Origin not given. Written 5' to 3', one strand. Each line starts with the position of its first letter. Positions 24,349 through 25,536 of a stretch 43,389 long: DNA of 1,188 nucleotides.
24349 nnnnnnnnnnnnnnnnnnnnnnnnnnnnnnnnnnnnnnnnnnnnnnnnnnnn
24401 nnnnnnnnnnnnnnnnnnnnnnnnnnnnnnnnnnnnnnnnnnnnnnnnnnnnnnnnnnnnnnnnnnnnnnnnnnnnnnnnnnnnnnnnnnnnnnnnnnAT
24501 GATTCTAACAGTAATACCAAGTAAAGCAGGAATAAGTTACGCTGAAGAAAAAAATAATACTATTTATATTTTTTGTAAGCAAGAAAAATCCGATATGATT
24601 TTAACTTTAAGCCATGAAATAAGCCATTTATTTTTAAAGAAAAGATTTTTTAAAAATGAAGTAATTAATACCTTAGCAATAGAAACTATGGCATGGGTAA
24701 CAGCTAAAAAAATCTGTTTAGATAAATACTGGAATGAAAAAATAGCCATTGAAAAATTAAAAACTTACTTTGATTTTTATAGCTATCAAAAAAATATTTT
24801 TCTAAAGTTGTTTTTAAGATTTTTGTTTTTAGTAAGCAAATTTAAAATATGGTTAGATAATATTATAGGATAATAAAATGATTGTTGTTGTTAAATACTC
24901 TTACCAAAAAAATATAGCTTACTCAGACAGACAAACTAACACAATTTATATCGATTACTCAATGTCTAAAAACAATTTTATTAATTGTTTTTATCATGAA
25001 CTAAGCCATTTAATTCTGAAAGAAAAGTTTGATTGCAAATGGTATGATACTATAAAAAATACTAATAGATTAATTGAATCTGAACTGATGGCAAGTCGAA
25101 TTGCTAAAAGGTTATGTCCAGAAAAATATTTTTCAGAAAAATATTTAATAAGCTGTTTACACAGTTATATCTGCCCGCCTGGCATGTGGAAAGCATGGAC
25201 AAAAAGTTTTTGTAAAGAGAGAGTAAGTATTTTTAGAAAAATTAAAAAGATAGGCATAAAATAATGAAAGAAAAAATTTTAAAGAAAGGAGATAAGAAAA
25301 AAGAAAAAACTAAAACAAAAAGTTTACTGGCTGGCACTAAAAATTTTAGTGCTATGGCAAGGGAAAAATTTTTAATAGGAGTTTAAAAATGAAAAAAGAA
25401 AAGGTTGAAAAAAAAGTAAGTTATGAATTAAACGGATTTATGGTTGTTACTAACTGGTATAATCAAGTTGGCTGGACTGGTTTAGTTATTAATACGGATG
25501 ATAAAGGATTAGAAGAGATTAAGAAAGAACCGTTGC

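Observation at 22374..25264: Triplicated minimal HExxH (ImmA/IrrE M78-like) peptidase family arranged as inverted paralogs around the divergent early promoters, with no partner repressor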

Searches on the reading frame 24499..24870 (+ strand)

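Call 4: search_protein_families(library=pfam, proteins=[window:24499-24870:+], max_evalue=10)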
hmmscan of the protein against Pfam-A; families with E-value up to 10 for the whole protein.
window:24499-24870:+ (124 aa): 3 families
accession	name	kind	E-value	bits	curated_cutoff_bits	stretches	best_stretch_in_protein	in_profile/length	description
PF20573.4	DUF6782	-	0.022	14.5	27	1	14-44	71-101/241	Putative metallopeptidase family (DUF6782)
PF18311.7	Rrp40_N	-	0.12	12.6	26.9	1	4-24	14-34/40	Exosome complex exonuclease Rrp40 N-terminal domain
PF19286.4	ZSWIM1-3_C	-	0.16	12.2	27.6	1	28-46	2-20/45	Zinc finger SWIM domain-containing protein 1/3, C-terminal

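Call 5: search_protein_families(library=phrogs, proteins=[window:24499-24870:+], max_evalue=1)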
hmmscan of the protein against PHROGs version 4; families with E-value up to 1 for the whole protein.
window:24499-24870:+ (124 aa): 2 families
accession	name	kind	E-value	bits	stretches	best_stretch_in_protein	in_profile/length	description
phrog_18934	-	unknown function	0.021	16.2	1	93-111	34-52/62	-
phrog_87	-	other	0.044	14.5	1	14-48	67-100/227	metallo-protease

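Call 92: search_protein_families(library=padloc, proteins=[window:24499-24870:+], max_evalue=0.01)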
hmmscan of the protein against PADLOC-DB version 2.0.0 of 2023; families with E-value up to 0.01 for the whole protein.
window:24499-24870:+ (124 aa): 0 families

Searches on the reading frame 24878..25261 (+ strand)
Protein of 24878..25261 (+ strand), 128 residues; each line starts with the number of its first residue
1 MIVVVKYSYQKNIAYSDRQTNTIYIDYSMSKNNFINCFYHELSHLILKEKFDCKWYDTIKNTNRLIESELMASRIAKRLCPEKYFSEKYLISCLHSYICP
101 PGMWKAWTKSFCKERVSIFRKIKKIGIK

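Call 4: search_protein_families(library=pfam, proteins=[window:24878-25261:+], max_evalue=10)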
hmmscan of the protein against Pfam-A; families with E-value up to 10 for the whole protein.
window:24878-25261:+ (128 aa): 2 families
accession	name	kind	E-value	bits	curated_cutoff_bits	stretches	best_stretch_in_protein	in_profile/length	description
PF06114.19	Peptidase_M78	-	0.0019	18.5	22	1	15-65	23-73/123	IrrE N-terminal-like domain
PF20573.4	DUF6782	-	0.0032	17.2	27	1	10-45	66-101/241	Putative metallopeptidase family (DUF6782)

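Call 5: search_protein_families(library=phrogs, proteins=[window:24878-25261:+], max_evalue=1)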
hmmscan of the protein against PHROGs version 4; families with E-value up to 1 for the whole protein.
window:24878-25261:+ (128 aa): 6 families
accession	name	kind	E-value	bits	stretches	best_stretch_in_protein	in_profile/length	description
phrog_87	-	other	8.9e-05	23.3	1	12-84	63-131/227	metallo-protease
phrog_1233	-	unknown function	0.0024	18.1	1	9-49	33-76/306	-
phrog_2439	-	transcription regulation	0.034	14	1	29-86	192-246/367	transcriptional regulator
phrog_11488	-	DNA, RNA and nucleotide metabolism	0.044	14.6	1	27-110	81-158/179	DNA binding protein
phrog_20109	-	unknown function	0.059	12.9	1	9-86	317-393/489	-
phrog_20936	-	unknown function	0.06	14.7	1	15-53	23-60/91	-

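Call 54: predict_structure(alignment_id=A4)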
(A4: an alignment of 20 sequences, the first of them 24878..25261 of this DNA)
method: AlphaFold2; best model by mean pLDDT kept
length: 128 residues; sequences in the alignment: 20
mean_pLDDT: 83.4   pTM: 0.75
mean pLDDT of the five models: 83.4, 80.7, 77.8, 77.8, 76.9
residues with pLDDT >= 90: 50; 70-90: 63; 50-70: 15; < 50: 0
segments of 3 or more residues with pLDDT < 50: none
pLDDT, mean of each block of 10 residues (from residue 1): 88 88 93 93 90 63 82 93 90 79 71 78 75
secondary structure, 60 per line:
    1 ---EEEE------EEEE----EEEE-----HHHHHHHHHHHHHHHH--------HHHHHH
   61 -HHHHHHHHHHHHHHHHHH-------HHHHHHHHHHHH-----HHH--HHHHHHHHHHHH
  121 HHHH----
elements in order: E4-7 E14-17 E22-25 H31-46 H55-60 H62-79 H87-98 H109-124

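Call 57: fold_search(model_id=the predicted structure, library=pdb)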
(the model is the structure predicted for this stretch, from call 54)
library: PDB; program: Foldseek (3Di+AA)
matches with E <= 10: 51; with E <= 0.001: 0
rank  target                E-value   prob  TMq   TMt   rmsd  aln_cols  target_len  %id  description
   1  4qhg                  1.1e-01  0.93  0.35  0.41   7.1       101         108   18  Crystal structure of Methanocaldococcus jannaschii dimeric selecase (released 2014-07-16)
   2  4jiu                  2.8e-01  0.87  0.38  0.45   5.5       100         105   19  Crystal structure of the metallopeptidase zymogen of Pyrococcus abyssi abylysin (released 2013-06-12)
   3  4qhi_B                3.3e-01  0.77  0.37  0.42   5.4        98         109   23  Crystal structure of Methanocaldococcus jannaschii selecase mutant R36W (released 2014-07-16)
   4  6i89                  4.3e-01  0.72  0.45  0.23  12.0       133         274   18  Crystal structure of Antirestriction ArdC protein from R388 plasmid. Metal-free structure. (released 2020-03-18)
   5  4qhi_A                4.3e-01  0.54  0.33  0.37   6.5       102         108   18  Crystal structure of Methanocaldococcus jannaschii selecase mutant R36W (released 2014-07-16)
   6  4qhi_C                4.6e-01  0.66  0.28  0.33   9.5        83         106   23  Crystal structure of Methanocaldococcus jannaschii selecase mutant R36W (released 2014-07-16)
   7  8sln_A                4.8e-01  0.57  0.37  0.22   9.4       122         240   13  Crystal structure of Deinococcus geothermalis PprI complexed with ssDNA (released 2024-03-13)
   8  4qhf                  5.4e-01  0.57  0.34  0.39   5.9       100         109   22  Crystal structure of Methanocaldococcus jannaschii monomeric selecase (released 2014-07-16)
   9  4qhi_D                7.5e-01  0.54  0.37  0.43   5.0       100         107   22  Crystal structure of Methanocaldococcus jannaschii selecase mutant R36W (released 2014-07-16)
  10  3dte                  9.4e-01  0.35  0.34  0.20   9.4       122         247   13  Crystal structure of the IRRE protein, a central regulator of DNA damage repair in deinococcaceae (released 2009-02-10)
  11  4qhj_A                1.2e+00  0.51  0.29  0.34   8.9        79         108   22  Crystal structure of Methanocaldococcus jannaschii selecase mutant I100F+H107F (released 2014-07-16)
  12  22ob                  1.2e+00  0.18  0.30  0.12  10.8       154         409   12  Crystal structure of SjiH-Ni (released 2026-02-11)
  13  6sna_A                1.3e+00  0.41  0.45  0.24  10.7       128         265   16  Crystal structure of Antirestriction ArdC protein from R388 plasmid. Mn(II)-bound structure. (released 2020-04-15)
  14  8slm                  1.4e+00  0.35  0.42  0.23  12.5       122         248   14  Crystal structure of Deinococcus geothermalis PprI (released 2024-03-13)
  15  3dti                  2.2e+00  0.12  0.31  0.18  13.8       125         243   15  Crystal structure of the IRRE protein, a central regulator of DNA damage repair in deinococcaceae (released 2009-02-10)
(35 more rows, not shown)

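Call 60: search_dna_similar(query=window:24878-25261:+, collection=phages, mode=protein, max_evalue=1, max_rows=20)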
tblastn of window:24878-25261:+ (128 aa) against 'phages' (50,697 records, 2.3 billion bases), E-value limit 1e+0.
Records with a match: 11; places in all: 11; records where one place covers at least 80% of the query: 0.
Best place of each record, by identity: <60% 11.
By first word of the organism name: Pseudomonas 11.
By host as written in the record: Pseudomonas aeruginosa PAO1 5; - 3; Pseudomonas aeruginosa 3.
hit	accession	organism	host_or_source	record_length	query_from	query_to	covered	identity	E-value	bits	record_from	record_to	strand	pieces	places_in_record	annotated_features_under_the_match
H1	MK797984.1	Pseudomonas phage vB_PaeM_PA5oct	-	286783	19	97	62%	30.5%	3e-2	39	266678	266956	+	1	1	hypothetical protein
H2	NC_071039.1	Pseudomonas phage vB_PaeM_PA5oct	-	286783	19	97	62%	30.5%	3e-2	39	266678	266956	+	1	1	hypothetical protein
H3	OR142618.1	Pseudomonas phage Callisto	Pseudomonas aeruginosa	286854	19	97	62%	27.4%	3e-2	39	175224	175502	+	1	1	hypothetical protein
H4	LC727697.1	Pseudomonas phage sp. 30-2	Pseudomonas aeruginosa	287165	19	97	62%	27.4%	3e-2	39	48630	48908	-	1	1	hypothetical protein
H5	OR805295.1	Pseudomonas phage Paride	Pseudomonas aeruginosa PAO1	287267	19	97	62%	27.4%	3e-2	39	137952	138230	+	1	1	hypothetical protein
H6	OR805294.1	Pseudomonas phage Ettore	Pseudomonas aeruginosa PAO1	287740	19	97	62%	27.4%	3e-2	39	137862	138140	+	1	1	hypothetical protein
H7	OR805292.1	Pseudomonas phage Cassandra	Pseudomonas aeruginosa PAO1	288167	19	97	62%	27.4%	3e-2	39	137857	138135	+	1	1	hypothetical protein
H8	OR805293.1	Pseudomonas phage Deifobo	Pseudomonas aeruginosa PAO1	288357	19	97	62%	27.4%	3e-2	39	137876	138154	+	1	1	hypothetical protein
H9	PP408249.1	Pseudomonas phage vB_Pa-PAC2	Pseudomonas aeruginosa PAO1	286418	19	97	62%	27.4%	3e-2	39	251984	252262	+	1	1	hypothetical protein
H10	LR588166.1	Pseudomonas phage vB_PaeM_MIJ3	-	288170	19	97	62%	27.4%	3e-2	39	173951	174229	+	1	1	hypothetical protein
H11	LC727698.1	Pseudomonas phage sp. 30-3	Pseudomonas aeruginosa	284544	23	97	59%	27.5%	6e-2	38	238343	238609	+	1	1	hypothetical protein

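Call 92: search_protein_families(library=padloc, proteins=[window:24878-25261:+], max_evalue=0.01)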
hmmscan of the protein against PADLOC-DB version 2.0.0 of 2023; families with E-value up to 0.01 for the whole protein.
window:24878-25261:+ (128 aa): 1 family
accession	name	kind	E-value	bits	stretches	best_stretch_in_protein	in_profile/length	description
PDLC03947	RmrA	-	7.7e-05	19.7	1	3-105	174-277/383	-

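Call 96: get_annotated_region(hit=H1, flank=2500)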
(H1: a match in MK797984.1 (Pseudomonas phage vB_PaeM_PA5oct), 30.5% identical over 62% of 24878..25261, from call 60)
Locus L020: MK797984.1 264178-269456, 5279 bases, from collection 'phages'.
description: Pseudomonas phage vB_PaeM_PA5oct, complete genome.
organism: Pseudomonas phage vB_PaeM_PA5oct (NCBI taxid 2163605)
taxonomy: Viruses; Duplodnaviria; Heunggongvirae; Uroviricota; Caudoviricetes; Arenbergviridae; Wroclawvirus; Wroclawvirus PA5oct
host: -; source: -; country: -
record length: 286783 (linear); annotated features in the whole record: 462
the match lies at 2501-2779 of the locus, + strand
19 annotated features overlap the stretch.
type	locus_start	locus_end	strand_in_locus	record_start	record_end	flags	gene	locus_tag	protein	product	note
CDS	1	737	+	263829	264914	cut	-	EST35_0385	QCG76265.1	hypothetical protein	-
CDS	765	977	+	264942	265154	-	-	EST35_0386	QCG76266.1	hypothetical protein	-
CDS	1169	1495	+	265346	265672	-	-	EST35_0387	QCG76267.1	hypothetical protein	-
CDS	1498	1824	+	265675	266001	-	-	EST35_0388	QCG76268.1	hypothetical protein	-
CDS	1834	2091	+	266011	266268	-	-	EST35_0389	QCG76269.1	hypothetical protein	-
CDS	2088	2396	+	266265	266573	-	-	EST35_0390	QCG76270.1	hypothetical protein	-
CDS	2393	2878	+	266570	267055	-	-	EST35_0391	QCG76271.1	hypothetical protein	-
CDS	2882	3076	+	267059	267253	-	-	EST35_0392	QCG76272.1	hypothetical protein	-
tRNA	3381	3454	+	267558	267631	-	-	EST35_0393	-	tRNA-Met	codon recognized: AUG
tRNA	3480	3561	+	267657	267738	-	-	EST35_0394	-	tRNA-Leu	codon recognized: UUA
tRNA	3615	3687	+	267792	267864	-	-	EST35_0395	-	tRNA-Asn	codon recognized: AAC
tRNA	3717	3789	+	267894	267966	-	-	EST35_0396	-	tRNA-Thr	codon recognized: ACA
tRNA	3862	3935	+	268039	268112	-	-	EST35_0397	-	tRNA-Met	codon recognized: AUG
tRNA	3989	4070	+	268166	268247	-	-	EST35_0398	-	tRNA-Leu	codon recognized: UUA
CDS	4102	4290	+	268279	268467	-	-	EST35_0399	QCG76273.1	hypothetical protein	-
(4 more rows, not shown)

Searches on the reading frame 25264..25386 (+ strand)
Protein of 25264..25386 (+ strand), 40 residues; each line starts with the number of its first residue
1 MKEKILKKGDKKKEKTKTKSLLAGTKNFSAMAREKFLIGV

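Call 51: search_protein_families(library=pfam, proteins=[window:25264-25386:+], max_evalue=0.01)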
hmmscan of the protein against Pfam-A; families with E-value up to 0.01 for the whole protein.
window:25264-25386:+ (40 aa): 0 families
